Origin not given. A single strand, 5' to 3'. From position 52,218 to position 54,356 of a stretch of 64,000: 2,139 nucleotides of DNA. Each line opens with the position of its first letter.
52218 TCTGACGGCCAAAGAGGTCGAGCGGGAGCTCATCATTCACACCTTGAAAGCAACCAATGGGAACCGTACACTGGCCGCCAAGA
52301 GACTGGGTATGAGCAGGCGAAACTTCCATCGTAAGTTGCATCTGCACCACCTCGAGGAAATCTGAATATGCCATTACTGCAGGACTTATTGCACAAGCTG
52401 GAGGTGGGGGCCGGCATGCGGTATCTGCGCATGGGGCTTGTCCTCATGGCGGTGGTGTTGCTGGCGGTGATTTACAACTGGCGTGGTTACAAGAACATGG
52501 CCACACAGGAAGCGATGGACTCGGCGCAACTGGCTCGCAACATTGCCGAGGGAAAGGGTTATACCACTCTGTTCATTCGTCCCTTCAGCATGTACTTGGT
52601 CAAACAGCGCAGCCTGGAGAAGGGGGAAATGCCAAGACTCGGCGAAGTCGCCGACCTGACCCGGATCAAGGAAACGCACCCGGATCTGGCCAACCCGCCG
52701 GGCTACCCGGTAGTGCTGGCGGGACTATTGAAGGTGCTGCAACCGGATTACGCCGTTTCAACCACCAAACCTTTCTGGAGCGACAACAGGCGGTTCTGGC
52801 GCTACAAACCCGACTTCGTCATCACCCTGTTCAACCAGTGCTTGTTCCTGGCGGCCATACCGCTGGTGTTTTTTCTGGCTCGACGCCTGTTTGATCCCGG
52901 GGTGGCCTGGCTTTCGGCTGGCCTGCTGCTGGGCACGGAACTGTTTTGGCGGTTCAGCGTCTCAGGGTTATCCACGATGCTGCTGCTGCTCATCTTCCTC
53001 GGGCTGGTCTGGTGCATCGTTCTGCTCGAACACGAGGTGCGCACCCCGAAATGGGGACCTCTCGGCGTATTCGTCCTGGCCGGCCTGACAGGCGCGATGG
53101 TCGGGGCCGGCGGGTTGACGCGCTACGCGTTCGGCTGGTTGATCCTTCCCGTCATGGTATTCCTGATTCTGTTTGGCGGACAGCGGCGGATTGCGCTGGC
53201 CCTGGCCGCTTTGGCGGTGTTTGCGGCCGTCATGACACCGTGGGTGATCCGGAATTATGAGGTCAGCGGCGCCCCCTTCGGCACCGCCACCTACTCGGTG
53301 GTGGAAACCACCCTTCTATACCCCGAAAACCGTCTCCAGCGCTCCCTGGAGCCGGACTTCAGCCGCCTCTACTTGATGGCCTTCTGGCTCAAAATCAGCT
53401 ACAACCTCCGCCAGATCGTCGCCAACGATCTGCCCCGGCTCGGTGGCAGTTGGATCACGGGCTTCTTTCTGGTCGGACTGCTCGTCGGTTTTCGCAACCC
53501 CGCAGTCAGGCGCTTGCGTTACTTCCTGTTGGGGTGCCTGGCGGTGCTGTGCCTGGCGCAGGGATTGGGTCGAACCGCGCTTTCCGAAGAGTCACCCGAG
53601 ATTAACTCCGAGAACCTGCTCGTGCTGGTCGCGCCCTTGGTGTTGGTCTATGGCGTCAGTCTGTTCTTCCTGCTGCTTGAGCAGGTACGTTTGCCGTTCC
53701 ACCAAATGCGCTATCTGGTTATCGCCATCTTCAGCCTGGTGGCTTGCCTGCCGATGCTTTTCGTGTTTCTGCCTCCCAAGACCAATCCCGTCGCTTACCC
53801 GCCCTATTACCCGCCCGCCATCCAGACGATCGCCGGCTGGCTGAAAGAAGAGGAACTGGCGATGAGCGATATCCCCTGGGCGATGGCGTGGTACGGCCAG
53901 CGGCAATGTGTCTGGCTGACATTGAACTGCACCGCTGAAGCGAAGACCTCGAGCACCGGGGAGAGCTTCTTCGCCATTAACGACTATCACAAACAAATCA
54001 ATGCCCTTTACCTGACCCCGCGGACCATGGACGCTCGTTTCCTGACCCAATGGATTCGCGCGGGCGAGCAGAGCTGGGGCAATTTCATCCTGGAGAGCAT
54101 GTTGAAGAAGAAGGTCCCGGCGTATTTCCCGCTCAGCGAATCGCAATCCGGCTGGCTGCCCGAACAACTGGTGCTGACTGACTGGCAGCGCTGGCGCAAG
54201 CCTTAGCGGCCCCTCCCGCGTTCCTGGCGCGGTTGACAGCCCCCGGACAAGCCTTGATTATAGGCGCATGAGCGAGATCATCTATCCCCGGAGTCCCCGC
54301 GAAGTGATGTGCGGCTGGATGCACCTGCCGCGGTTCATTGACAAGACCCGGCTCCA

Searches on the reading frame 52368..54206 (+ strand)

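Call 61: search_protein_families(library=pfam, proteins=[window:52368-54206:+], max_evalue=0.00001)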
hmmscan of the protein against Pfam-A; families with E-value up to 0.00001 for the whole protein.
window:52368-54206:+ (612 aa): 1 family
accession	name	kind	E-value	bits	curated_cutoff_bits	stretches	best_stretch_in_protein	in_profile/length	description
PF13231.12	PMT_2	-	8.2e-08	33.1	26.1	1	148-293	20-158/160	Dolichyl-phosphate-mannose-protein mannosyltransferase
